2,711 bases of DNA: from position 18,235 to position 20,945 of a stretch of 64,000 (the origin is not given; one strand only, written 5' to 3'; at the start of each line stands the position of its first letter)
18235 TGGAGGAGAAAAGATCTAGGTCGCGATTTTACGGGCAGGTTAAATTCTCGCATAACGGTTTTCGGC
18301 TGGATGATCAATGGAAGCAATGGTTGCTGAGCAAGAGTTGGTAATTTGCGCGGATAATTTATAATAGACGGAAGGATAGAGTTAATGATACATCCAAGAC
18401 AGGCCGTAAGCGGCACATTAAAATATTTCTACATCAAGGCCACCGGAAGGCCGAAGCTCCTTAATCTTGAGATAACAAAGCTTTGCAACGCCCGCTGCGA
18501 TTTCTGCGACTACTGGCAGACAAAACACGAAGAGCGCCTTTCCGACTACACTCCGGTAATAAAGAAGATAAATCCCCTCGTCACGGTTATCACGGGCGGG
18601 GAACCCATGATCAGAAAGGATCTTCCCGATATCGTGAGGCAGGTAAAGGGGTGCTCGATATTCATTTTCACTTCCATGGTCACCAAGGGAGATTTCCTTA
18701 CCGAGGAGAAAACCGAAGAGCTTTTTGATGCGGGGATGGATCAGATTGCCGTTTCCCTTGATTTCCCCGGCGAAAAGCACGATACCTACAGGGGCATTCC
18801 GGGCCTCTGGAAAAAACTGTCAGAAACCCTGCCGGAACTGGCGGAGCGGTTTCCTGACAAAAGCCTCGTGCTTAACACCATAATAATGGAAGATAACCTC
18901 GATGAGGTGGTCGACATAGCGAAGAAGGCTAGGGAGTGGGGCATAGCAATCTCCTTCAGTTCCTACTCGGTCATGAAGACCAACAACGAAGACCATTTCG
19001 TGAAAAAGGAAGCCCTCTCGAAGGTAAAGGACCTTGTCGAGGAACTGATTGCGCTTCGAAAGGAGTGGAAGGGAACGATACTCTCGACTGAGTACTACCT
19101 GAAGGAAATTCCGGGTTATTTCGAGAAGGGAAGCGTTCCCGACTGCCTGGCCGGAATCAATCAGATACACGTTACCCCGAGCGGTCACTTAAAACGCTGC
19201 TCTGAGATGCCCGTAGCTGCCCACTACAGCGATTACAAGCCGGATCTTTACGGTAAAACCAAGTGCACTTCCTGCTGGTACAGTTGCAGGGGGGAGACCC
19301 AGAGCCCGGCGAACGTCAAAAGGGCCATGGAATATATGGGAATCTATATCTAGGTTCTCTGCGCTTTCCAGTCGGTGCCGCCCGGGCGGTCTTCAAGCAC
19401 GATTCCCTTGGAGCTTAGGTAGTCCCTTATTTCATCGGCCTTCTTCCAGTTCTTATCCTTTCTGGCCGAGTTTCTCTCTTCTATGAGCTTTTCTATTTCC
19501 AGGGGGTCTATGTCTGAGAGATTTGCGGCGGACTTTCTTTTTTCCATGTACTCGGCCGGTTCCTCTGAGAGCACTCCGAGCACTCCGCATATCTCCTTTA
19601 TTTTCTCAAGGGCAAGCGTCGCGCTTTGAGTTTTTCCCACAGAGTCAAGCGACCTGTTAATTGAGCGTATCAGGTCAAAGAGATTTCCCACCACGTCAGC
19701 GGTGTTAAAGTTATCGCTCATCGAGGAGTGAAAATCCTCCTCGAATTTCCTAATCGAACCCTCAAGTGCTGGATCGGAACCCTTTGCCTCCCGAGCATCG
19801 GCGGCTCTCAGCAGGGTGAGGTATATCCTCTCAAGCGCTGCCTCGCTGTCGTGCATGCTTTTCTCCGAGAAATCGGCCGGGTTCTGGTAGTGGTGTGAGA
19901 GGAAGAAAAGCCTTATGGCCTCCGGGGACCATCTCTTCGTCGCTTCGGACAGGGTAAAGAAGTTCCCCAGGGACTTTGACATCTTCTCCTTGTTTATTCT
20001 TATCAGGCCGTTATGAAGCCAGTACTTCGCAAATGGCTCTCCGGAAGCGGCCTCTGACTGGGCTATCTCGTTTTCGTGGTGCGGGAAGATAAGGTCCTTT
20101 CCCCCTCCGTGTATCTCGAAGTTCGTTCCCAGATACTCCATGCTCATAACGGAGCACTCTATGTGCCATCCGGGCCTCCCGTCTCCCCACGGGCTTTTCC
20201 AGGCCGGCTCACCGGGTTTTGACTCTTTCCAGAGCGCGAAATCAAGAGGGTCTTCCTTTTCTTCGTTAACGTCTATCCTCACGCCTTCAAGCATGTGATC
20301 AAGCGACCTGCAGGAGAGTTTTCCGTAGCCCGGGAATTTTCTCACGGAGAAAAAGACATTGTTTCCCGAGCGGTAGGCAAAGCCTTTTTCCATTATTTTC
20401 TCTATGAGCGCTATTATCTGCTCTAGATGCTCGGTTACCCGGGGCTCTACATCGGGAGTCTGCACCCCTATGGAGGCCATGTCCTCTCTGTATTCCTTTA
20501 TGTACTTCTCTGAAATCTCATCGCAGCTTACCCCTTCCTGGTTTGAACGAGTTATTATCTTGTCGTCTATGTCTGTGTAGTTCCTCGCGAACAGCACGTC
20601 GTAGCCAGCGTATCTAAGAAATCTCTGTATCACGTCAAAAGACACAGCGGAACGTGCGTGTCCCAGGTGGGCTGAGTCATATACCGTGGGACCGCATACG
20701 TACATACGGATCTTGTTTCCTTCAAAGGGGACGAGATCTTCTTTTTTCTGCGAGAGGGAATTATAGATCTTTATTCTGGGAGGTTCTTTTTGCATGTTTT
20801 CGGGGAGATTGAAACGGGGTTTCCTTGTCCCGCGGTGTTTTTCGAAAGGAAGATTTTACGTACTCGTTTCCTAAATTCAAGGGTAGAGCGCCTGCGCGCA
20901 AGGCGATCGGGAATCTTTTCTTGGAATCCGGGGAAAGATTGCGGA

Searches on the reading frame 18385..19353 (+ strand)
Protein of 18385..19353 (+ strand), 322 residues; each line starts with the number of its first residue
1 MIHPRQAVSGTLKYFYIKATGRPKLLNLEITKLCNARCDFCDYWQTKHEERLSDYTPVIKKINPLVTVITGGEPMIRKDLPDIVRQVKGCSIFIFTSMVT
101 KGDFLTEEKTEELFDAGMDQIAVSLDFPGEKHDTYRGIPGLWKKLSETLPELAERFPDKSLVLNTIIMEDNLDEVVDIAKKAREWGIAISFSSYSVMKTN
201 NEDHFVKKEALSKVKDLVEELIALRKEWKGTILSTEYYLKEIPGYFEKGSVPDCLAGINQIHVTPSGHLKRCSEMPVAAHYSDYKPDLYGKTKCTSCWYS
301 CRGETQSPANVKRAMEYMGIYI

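Call 68: search_protein_families(library=pfam, proteins=[window:18385-19353:+], max_evalue=0.00001)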
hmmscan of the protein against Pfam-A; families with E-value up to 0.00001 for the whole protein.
window:18385-19353:+ (322 aa): 1 family
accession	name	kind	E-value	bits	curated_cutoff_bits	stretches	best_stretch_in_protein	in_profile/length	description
PF04055.27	Radical_SAM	-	3.4e-16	60.3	29.5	1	29-181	2-165/166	Radical SAM superfamily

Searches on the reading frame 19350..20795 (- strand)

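Call 68: search_protein_families(library=pfam, proteins=[window:19350-20795:-], max_evalue=0.00001)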
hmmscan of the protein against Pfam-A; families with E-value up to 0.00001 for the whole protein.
window:19350-20795:- (481 aa): 5 families
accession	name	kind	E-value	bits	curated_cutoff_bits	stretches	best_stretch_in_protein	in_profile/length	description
PF01406.26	tRNA-synt_1e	-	4.2e-131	437.2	27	1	22-317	3-299/301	tRNA synthetases class I (C) catalytic domain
PF09334.17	tRNA-synt_1g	-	2.7e-16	59.8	20.1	1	40-152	12-125/391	tRNA synthetases class I (M)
PF09190.17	DALR_2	-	4.6e-10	40.3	22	1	355-409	2-56/57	DALR domain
PF23493.1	CysS_C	-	2.9e-08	34.1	23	1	432-476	6-50/51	Cysteinyl-tRNA ligase anticodon binding domain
PF00133.28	tRNA-synt_1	-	3.4e-08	33.1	22.7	0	232-304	335-408/414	tRNA synthetases class I (I, L, M and V)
